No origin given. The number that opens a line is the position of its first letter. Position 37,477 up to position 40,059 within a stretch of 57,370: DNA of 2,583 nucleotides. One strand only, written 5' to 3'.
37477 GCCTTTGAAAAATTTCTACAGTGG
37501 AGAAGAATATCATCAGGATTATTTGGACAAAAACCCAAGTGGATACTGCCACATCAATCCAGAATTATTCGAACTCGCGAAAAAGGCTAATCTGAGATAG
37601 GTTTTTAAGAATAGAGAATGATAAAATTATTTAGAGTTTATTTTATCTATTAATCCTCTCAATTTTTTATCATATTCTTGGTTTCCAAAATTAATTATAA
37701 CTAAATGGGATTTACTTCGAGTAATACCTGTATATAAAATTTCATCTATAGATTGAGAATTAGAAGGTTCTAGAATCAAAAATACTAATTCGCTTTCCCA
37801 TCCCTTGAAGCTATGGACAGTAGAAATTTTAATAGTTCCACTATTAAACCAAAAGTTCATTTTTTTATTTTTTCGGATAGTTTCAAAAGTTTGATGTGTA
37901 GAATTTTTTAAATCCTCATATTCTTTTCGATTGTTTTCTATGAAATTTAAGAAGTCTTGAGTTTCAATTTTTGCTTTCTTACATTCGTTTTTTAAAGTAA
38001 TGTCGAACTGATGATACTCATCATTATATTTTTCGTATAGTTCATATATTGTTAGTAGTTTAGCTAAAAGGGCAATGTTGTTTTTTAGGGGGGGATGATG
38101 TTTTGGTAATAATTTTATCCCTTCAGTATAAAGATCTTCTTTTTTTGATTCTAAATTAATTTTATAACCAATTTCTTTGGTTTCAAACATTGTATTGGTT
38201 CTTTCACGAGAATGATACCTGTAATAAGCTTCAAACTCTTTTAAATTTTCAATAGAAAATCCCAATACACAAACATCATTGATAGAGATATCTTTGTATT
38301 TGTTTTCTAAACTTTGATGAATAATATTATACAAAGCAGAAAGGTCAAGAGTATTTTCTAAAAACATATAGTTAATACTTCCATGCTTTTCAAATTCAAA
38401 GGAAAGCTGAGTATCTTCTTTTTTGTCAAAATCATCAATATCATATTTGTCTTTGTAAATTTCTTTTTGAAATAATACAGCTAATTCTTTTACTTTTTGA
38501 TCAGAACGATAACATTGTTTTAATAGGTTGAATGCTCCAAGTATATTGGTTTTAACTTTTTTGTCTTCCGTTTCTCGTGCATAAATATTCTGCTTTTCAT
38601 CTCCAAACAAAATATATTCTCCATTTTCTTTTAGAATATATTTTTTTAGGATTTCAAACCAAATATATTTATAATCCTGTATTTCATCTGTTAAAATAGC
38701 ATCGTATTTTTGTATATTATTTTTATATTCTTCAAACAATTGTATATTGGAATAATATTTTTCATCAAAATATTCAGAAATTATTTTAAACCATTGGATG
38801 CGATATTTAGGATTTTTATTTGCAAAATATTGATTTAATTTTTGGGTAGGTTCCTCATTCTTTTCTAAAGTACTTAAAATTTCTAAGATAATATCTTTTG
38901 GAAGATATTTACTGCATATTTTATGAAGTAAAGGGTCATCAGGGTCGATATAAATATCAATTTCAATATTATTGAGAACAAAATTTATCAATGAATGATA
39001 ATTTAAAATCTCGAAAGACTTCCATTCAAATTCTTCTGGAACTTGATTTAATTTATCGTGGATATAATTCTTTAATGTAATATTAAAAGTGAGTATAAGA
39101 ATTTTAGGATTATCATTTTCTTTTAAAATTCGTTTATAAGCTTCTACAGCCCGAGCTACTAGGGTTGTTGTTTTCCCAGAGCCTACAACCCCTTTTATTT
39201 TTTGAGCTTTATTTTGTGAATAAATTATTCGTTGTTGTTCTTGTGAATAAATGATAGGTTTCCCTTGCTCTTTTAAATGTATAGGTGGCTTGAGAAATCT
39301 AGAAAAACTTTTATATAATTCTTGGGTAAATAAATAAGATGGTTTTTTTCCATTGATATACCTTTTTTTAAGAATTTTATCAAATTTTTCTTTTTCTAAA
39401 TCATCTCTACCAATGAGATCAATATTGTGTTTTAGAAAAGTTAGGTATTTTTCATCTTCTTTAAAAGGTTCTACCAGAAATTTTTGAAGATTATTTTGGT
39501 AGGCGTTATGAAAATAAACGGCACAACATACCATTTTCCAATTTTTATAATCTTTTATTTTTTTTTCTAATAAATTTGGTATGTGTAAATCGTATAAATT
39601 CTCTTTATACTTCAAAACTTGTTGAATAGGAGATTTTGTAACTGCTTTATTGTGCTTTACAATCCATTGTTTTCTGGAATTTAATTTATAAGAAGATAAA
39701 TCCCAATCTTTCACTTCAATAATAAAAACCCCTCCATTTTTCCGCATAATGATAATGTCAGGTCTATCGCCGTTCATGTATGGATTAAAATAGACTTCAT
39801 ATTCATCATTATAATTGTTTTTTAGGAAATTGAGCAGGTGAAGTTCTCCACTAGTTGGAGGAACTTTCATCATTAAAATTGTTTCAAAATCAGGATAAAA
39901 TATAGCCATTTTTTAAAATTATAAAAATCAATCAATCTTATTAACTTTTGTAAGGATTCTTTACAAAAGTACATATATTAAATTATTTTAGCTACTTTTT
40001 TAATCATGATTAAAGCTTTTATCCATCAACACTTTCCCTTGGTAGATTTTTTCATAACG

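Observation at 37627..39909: Stand-alone NERD-nuclease / SF1-helicase fusion in a sharply AT-rich block: candidate single-gene anti-phage system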

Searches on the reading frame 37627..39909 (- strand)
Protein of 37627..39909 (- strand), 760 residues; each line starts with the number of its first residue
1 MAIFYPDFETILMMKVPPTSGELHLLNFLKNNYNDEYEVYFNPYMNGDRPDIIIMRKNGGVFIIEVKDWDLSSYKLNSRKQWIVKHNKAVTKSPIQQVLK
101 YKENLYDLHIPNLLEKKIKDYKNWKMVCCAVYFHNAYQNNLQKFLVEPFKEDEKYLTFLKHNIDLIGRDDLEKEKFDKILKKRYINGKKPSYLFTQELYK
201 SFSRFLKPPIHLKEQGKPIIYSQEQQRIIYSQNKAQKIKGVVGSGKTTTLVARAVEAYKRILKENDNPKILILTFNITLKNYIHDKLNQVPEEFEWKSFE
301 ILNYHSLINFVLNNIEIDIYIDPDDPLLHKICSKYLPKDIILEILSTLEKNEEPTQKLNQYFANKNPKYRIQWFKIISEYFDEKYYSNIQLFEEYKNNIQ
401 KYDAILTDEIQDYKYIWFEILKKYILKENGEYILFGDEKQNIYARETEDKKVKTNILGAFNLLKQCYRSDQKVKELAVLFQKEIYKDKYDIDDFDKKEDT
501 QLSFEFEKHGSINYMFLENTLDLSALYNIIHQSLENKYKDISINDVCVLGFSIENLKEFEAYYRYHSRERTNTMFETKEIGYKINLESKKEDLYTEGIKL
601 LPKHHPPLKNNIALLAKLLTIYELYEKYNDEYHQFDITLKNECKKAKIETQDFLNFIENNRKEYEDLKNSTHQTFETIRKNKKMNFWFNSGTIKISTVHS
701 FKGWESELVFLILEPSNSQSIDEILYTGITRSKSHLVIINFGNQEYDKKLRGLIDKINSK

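Call 3: search_protein_families(library=pfam, proteins=[window:37627-39909:-], max_evalue=1)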
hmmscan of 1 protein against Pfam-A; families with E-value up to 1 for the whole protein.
window:37627-39909:- (760 aa): 9 families
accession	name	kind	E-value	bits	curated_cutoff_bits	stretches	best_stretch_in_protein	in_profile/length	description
PF08378.17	NERD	-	7.4e-11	43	22.1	1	20-115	4-96/111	Nuclease-related domain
PF01443.25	Viral_helicase1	-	6e-09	36.5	21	2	658-740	153-228/228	Viral superfamily 1 RNA helicase core domain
PF00580.27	UvrD-helicase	-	1.1e-08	35.5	23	2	223-403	3-184/271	UvrD/REP helicase N-terminal domain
PF13245.12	AAA_19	-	1.1e-07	32.5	25.1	1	226-444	2-132/134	AAA domain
PF13538.12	UvrD_C_2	-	1.2e-06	28.7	27.4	1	695-739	4-52/52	UvrD-like helicase C-terminal domain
PF00270.35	DEAD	-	0.017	15.3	26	1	232-295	13-73/167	DEAD/DEAH box helicase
PF25199.1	nSTAND_NTPase5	-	0.1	12.9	34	1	233-258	41-66/145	Novel STAND NTPase 5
PF13604.12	AAA_30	-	0.17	12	27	1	226-252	11-37/191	AAA domain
PF13086.12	AAA_11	-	0.49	10.6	27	0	225-272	6-57/257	AAA domain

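Call 4: search_protein_families(library=padloc, proteins=[window:37627-39909:-], max_evalue=1)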
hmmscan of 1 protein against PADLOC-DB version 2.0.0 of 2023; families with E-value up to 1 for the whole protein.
window:37627-39909:- (760 aa): 13 families
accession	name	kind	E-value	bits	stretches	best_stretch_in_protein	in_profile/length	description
PDLC01087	C3a187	-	6.9e-55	184.9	2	16-487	13-406/559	NERD+UvrD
PDLC00132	GajB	-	1.6e-12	44.9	3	222-379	5-151/625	UrvD helicase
PDLC00106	GajB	-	9.4e-08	29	2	221-277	4-59/577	UrvD helicase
PDLC00147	GajB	-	5.4e-07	26.8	3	401-454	232-285/637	UrvD helicase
PDLC00138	GajB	-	4.2e-06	23.7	2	222-289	6-72/581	UrvD helicase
PDLC00104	GajB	-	4.9e-06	23.5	1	223-312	6-92/574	UrvD helicase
PDLC00112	GajB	-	6.9e-06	22.9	2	631-732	428-534/581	UrvD helicase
PDLC00117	GajB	-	7.6e-06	22.7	2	401-739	218-573/604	UrvD helicase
PDLC00140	GajB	-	3.5e-05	21.2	1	241-463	9-203/365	UrvD helicase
PDLC00136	GajB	-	9.5e-05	19.5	1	690-718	484-512/570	UrvD helicase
PDLC00130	GajB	-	0.00042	16.7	1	400-443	204-247/589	UrvD helicase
PDLC00145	GajB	-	0.0027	14.4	1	221-276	3-56/572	UrvD helicase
PDLC02430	pPIWI_RE_REase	-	0.023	12.9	1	23-78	5-54/117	-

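Call 5: search_protein_families(library=ncbifam, proteins=[window:37627-39909:-], max_evalue=1)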
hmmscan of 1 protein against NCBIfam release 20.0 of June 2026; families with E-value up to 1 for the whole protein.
window:37627-39909:- (760 aa): 2 families
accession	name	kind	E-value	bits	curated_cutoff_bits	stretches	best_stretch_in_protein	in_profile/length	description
TIGR01447.1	recD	equivalog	1.3e-05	24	310.15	1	695-739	528-573/597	exodeoxyribonuclease V subunit alpha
TIGR02784.1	addA_alphas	equivalog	0.069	11.4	860.75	0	651-727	735-814/1138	double-strand break repair helicase AddA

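Call 6: find_homologous_proteins(query=window:37627-39909:-, max_evalue=0.001)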
Query window:37627-39909:- (760 aa): 1706 proteins with E <= 0.001 among 8000 candidates; the best 120 are listed.
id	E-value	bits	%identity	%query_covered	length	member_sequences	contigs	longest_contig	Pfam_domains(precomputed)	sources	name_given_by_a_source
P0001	0.0e+0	1690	99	100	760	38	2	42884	PF13538.13,PF01443.25,PF13245.13,PF08378.18,PF00580.28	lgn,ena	-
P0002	0.0e+0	1411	85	100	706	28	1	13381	PF13538.13,PF01443.25,PF13245.13,PF08378.18,PF00580.28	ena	-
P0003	0.0e+0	1335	76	100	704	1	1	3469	PF13538.13,PF01443.25,PF13245.13,PF08378.18,PF00580.28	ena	-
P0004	0.0e+0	1328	76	100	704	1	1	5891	PF13538.13,PF01443.25,PF13245.13,PF08378.18,PF00580.28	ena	-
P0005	0.0e+0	1328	76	100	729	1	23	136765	PF13538.13,PF01443.25,PF13245.13,PF08378.18,PF00580.28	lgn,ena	-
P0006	0.0e+0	1327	76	100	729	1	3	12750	PF13538.13,PF01443.25,PF13245.13,PF08378.18,PF00580.28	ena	-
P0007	0.0e+0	1327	76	100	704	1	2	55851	PF13538.13,PF01443.25,PF13245.13,PF08378.18,PF00580.28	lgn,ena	-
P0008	0.0e+0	1327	76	100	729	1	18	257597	PF13538.13,PF01443.25,PF13245.13,PF08378.18,PF00580.28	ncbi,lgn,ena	-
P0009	0.0e+0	1324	76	100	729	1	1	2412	PF13538.13,PF01443.25,PF13245.13,PF08378.18,PF00580.28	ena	-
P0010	0.0e+0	1227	72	100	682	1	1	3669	PF13538.13,PF01443.25,PF13245.13,PF08378.18,PF00580.28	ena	-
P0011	0.0e+0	1189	73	100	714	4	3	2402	PF13538.13,PF01443.25,PF13245.13,PF08378.18,PF00580.28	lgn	-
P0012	0.0e+0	1173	72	100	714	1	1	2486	PF13538.13,PF01443.25,PF13245.13,PF08378.18,PF00580.28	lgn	-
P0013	0.0e+0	1136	67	100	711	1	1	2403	PF13538.13,PF01443.25,PF13245.13,PF08378.18,PF00580.28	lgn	-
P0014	0.0e+0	1030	65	100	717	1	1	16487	PF13538.13,PF01443.25,PF13245.13,PF08378.18,PF00580.28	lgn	-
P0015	6.6e-298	1009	87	73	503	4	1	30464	PF13538.13,PF01443.25,PF13245.13,PF00580.28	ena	-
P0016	5.4e-275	933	71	80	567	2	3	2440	PF01443.25,PF13245.13,PF08378.18,PF00580.28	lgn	-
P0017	7.6e-269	912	76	73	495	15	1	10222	PF01443.25,PF13245.13,PF00580.28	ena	-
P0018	3.5e-226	771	62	41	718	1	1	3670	PF01443.25,PF13245.13,PF08378.18,PF00580.28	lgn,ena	-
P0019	2.3e-225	769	51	100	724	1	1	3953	PF13538.13,PF01443.25,PF13245.13,PF08378.18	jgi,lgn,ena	-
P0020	4.3e-225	768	51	100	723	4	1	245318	PF13245.13,PF08378.18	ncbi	-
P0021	6.3e-223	761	50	100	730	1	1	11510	PF13538.13,PF08378.18,PF00580.28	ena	-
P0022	1.7e-222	759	51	100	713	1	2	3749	PF13538.13,PF01443.25,PF08378.18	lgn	-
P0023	1.9e-222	759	52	100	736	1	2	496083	PF13538.13,PF08378.18,PF00580.28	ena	-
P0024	4.1e-222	758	51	100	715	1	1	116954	PF13538.13,PF01443.25,PF13245.13,PF08378.18,PF00580.28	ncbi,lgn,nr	ncbi:hypothetical protein M2138_000598 [Dysgonomonadaceae bacterium PH5-43]|nr:hypothetical protein 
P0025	4.3e-222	758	51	99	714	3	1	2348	PF13538.13,PF01443.25,PF13245.13,PF08378.18,PF00580.28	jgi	jgi:hypothetical protein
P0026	1.6e-221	756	49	100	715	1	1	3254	PF01443.25,PF13245.13,PF08378.18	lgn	-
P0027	2.2e-221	756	51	100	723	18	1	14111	PF13245.13,PF08378.18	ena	-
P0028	5.1e-221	754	47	100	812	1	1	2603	PF13538.13,PF13245.13,PF08378.18,PF00580.28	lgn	-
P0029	7.8e-221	754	51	100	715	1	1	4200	PF13245.13,PF08378.18,PF00580.28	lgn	-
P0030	1.2e-220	753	50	100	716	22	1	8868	PF13538.13,PF01443.25,PF13245.13,PF08378.18,PF00580.28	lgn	-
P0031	5.8e-220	751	50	100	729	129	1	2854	PF13538.13,PF01443.25,PF13245.13,PF08378.18,PF00580.28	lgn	-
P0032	1.5e-219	749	49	100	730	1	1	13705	PF13538.13,PF01443.25,PF08378.18,PF00580.28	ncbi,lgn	-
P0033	3.0e-219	749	46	100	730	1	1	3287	PF13538.13,PF01443.25,PF08378.18,PF00580.28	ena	-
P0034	4.3e-219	748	48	100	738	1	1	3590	PF13538.13,PF01443.25,PF08378.18,PF00580.28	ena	-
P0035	2.7e-218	745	49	100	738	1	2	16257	PF13538.13,PF01443.25,PF08378.18,PF00580.28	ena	-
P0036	5.4e-218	744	50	100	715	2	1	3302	PF13538.13,PF01443.25,PF13245.13,PF08378.18,PF00580.28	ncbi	-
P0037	1.6e-217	743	49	100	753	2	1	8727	PF13538.13,PF01443.25,PF13245.13,PF08378.18,PF00580.28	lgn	-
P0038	1.8e-217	743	50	100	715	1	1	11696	PF13538.13,PF01443.25,PF13245.13,PF08378.18,PF00580.28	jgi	-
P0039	1.8e-217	743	52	100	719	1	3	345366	PF13538.13,PF01443.25,PF13245.13,PF08378.18,PF25199.2,PF00580.28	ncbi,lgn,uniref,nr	ncbi:Type III restriction enzyme, res subunit [Flavobacterium succinicans]|uniref:DNA 3'-5' helicase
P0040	1.9e-217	743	49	99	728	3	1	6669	PF13538.13,PF01443.25,PF08378.18,PF00580.28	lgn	-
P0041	2.2e-217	742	50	100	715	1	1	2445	PF13538.13,PF01443.25,PF13245.13,PF08378.18,PF00580.28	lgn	-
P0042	2.3e-217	742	50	100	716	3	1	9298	PF13538.13,PF01443.25,PF13245.13,PF08378.18,PF00580.28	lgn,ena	-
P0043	2.5e-217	742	49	100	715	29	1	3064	PF01443.25,PF13245.13,PF08378.18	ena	-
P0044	6.7e-217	741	49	100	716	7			PF13245.13,PF08378.18,PF00580.28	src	-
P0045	9.5e-217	740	48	100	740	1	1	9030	PF13538.13,PF01443.25,PF08378.18,PF00580.28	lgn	-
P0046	9.7e-217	740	49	100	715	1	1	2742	PF13538.13,PF01443.25,PF13245.13,PF08378.18,PF00580.28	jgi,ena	-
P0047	1.0e-216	740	49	100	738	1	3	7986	PF13538.13,PF01443.25,PF08378.18,PF00580.28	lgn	-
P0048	1.1e-216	740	49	100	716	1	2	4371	PF13538.13,PF01443.25,PF13245.13,PF08378.18,PF00580.28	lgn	-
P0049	1.1e-216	740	50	100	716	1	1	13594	PF13538.13,PF01443.25,PF13245.13,PF08378.18,PF00580.28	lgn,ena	-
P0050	1.2e-216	740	49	100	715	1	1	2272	PF13538.13,PF01443.25,PF13245.13,PF08378.18,PF00580.28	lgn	-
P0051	3.4e-216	738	48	100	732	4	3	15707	PF13538.13,PF01443.25,PF08378.18,PF00580.28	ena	-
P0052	3.8e-216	738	47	100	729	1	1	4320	PF13538.13,PF01443.25,PF13245.13,PF08378.18,PF00580.28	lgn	-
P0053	3.8e-216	738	49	100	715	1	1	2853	PF13538.13,PF01443.25,PF13245.13,PF08378.18,PF00580.28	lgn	-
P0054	4.6e-216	738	49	100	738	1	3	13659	PF13538.13,PF01443.25,PF08378.18,PF00580.28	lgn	-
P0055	5.3e-216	738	49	99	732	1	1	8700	PF13538.13,PF01443.25,PF13245.13,PF08378.18,PF00580.28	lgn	-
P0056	5.9e-216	738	44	100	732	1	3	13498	PF13245.13,PF08378.18,PF00580.28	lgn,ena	-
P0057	6.3e-216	738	49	100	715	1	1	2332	PF13538.13,PF01443.25,PF13245.13,PF08378.18,PF00580.28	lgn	-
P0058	6.5e-216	737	49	100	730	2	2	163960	PF13538.13,PF01443.25,PF08378.18,PF00580.28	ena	-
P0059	1.0e-215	737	47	100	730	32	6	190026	PF13538.13,PF13245.13,PF08378.18,PF00580.28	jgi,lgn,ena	jgi:nuclease-related domain protein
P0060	1.1e-215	737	48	100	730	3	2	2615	PF13538.13,PF01443.25,PF08378.18,PF00580.28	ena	-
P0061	1.5e-215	736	48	100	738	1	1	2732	PF13538.13,PF01443.25,PF08378.18,PF00580.28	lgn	-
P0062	1.8e-215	736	48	100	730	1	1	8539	PF01443.25,PF13245.13,PF08378.18,PF00580.28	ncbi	-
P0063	1.9e-215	736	49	100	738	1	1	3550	PF13538.13,PF01443.25,PF08378.18,PF00580.28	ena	-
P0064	2.2e-215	736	46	100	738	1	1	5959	PF13538.13,PF08378.18,PF00580.28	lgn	-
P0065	2.3e-215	736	49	100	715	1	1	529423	PF13538.13,PF01443.25,PF13245.13,PF08378.18,PF00580.28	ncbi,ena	-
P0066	2.4e-215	736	47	100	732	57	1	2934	PF13538.13,PF01443.25,PF08378.18,PF00580.28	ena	-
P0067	3.3e-215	735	51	100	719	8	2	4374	PF13538.13,PF01443.25,PF13245.13,PF08378.18,PF25199.2,PF04851.22,PF00580.28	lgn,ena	-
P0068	4.6e-215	735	46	100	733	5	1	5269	PF13538.13,PF01443.25,PF13245.13,PF08378.18,PF00580.28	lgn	-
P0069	5.9e-215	734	50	100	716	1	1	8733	PF13538.13,PF01443.25,PF13245.13,PF08378.18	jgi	jgi:hypothetical protein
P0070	6.6e-215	734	49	100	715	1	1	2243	PF13538.13,PF01443.25,PF13245.13,PF08378.18,PF00580.28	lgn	-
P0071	6.9e-215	734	49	100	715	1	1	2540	PF13538.13,PF01443.25,PF13245.13,PF08378.18,PF00580.28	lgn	-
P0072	7.6e-215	734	49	100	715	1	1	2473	PF13538.13,PF01443.25,PF13245.13,PF08378.18,PF00580.28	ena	-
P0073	8.0e-215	734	48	100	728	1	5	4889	PF13538.13,PF01443.25,PF13245.13,PF08378.18,PF00580.28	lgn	-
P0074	8.3e-215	734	48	100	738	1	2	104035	PF13538.13,PF01443.25,PF13245.13,PF08378.18,PF00580.28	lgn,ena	-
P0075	9.0e-215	734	51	100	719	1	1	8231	PF13538.13,PF01443.25,PF13245.13,PF08378.18,PF25199.2,PF04851.22,PF00580.28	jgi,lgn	-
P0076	9.8e-215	734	49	100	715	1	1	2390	PF13538.13,PF01443.25,PF13245.13,PF08378.18,PF00580.28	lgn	-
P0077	1.4e-214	733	49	100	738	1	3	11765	PF13538.13,PF01443.25,PF08378.18,PF00580.28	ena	-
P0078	1.5e-214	733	47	100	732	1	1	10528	PF01443.25,PF08378.18,PF00580.28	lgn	-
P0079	1.6e-214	733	48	100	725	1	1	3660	PF13538.13,PF01443.25,PF13361.13,PF13245.13,PF08378.18,PF00580.28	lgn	-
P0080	1.9e-214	733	49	100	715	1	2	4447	PF13538.13,PF01443.25,PF13245.13,PF08378.18,PF00580.28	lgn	-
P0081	2.6e-214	732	48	100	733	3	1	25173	PF08378.18,PF00580.28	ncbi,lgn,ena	-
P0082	3.0e-214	732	48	100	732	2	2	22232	PF13538.13,PF01443.25,PF08378.18,PF00580.28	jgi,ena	-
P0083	3.5e-214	732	50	100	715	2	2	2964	PF13538.13,PF01443.25,PF13245.13,PF08378.18,PF00580.28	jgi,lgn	jgi:hypothetical protein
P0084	3.9e-214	732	49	100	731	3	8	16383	PF13538.13,PF01443.25,PF13245.13,PF08378.18,PF00580.28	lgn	-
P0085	4.9e-214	731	49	100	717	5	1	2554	PF13538.13,PF01443.25,PF13245.13,PF08378.18,PF00580.28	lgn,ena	-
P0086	5.1e-214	731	49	100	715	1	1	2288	PF13538.13,PF01443.25,PF13245.13,PF08378.18,PF00580.28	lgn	-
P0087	6.2e-214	731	47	100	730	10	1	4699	PF13538.13,PF01443.25,PF08378.18,PF00580.28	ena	-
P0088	6.5e-214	731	49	100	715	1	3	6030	PF13538.13,PF01443.25,PF13245.13,PF08378.18,PF00580.28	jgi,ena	-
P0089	6.8e-214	731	49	100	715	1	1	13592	PF13538.13,PF01443.25,PF13245.13,PF08378.18,PF00580.28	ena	-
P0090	7.1e-214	731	47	100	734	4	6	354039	PF13538.13,PF01443.25,PF08378.18,PF00580.28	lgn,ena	-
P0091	8.7e-214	730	48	99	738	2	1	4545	PF13538.13,PF01443.25,PF08378.18,PF00580.28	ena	-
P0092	1.0e-213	730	48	100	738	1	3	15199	PF13538.13,PF01443.25,PF08378.18,PF00580.28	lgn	-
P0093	1.1e-213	730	47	100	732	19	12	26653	PF13538.13,PF01443.25,PF08378.18,PF00580.28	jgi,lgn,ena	-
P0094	1.1e-213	730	49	100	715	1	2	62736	PF13538.13,PF01443.25,PF13245.13,PF08378.18,PF00580.28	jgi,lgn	jgi:hypothetical protein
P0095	1.2e-213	730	48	100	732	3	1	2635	PF13538.13,PF01443.25,PF13245.13,PF08378.18,PF00580.28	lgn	-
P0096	1.7e-213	730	48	100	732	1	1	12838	PF13538.13,PF01443.25,PF08378.18,PF00580.28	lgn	-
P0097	2.2e-213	729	45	100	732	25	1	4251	PF01443.25,PF08378.18,PF00580.28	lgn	-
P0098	2.8e-213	729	51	100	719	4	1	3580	PF13538.13,PF01443.25,PF13245.13,PF08378.18,PF25199.2,PF00580.28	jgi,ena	jgi:hypothetical protein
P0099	3.0e-213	729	48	100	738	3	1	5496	PF13538.13,PF01443.25,PF08378.18,PF00580.28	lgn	-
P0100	4.5e-213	728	48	100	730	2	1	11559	PF13538.13,PF13245.13,PF08378.18,PF00580.28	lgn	-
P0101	5.2e-213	728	45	100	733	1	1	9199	PF13538.13,PF08378.18,PF00580.28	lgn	-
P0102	5.5e-213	728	48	100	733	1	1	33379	PF01443.25,PF13245.13,PF08378.18,PF00580.28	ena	-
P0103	5.7e-213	728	48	100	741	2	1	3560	PF01443.25,PF08378.18,PF00580.28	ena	-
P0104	6.5e-213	728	49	100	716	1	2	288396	PF13538.13,PF01443.25,PF13245.13,PF08378.18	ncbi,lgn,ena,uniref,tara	ncbi:NERD domain-containing protein [uncultured Dokdonia sp.]|uniref:NERD domain-containing protein 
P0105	8.3e-213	727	47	99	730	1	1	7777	PF13538.13,PF01443.25,PF13245.13,PF08378.18,PF00580.28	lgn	-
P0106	1.2e-212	727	48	100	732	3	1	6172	PF13538.13,PF01443.25,PF08378.18,PF00580.28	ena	-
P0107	1.3e-212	727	47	100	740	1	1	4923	PF13538.13,PF01443.25,PF08378.18,PF00580.28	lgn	-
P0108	1.3e-212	727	51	100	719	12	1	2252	PF13538.13,PF01443.25,PF13245.13,PF08378.18,PF25199.2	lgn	-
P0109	1.6e-212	726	47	100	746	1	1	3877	PF13538.13,PF13245.13,PF08378.18,PF00580.28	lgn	-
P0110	1.8e-212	726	50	100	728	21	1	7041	PF13245.13,PF08378.18,PF00580.28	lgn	-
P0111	1.9e-212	726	47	100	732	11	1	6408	PF13538.13,PF01443.25,PF13245.13,PF08378.18,PF00580.28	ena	-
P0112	1.9e-212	726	51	100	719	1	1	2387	PF13538.13,PF01443.25,PF13245.13,PF08378.18,PF25199.2,PF04851.22,PF00580.28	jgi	jgi:hypothetical protein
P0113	2.0e-212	726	49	100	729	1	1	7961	PF13538.13,PF01443.25,PF13245.13,PF08378.18,PF00580.28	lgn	-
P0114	2.6e-212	726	48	100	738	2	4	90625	PF13538.13,PF01443.25,PF08378.18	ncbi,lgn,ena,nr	ncbi:MAG: NERD domain-containing protein [Bacteroidaceae bacterium]|nr:NERD domain-containing protei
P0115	3.2e-212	725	49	100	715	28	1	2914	PF13538.13,PF01443.25,PF13245.13,PF08378.18,PF00580.28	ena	-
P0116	4.8e-212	725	48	100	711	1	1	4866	PF13538.13,PF01443.25,PF13245.13,PF08378.18,PF00580.28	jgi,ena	-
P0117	4.9e-212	725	45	99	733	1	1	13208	PF13538.13,PF13245.13,PF08378.18,PF00580.28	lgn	-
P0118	5.3e-212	725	49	100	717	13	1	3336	PF01443.25,PF13245.13,PF08378.18,PF00580.28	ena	-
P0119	5.3e-212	725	45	100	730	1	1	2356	PF13538.13,PF01443.25,PF13245.13,PF08378.18,PF00580.28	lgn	-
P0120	6.0e-212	724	49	100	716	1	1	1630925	PF13538.13,PF01443.25,PF13245.13,PF08378.18,PF25199.2,PF00580.28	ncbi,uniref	ncbi:ATP-binding domain-containing protein [Maribacter sp. 2210JD10-5]|uniref:nuclease-related domai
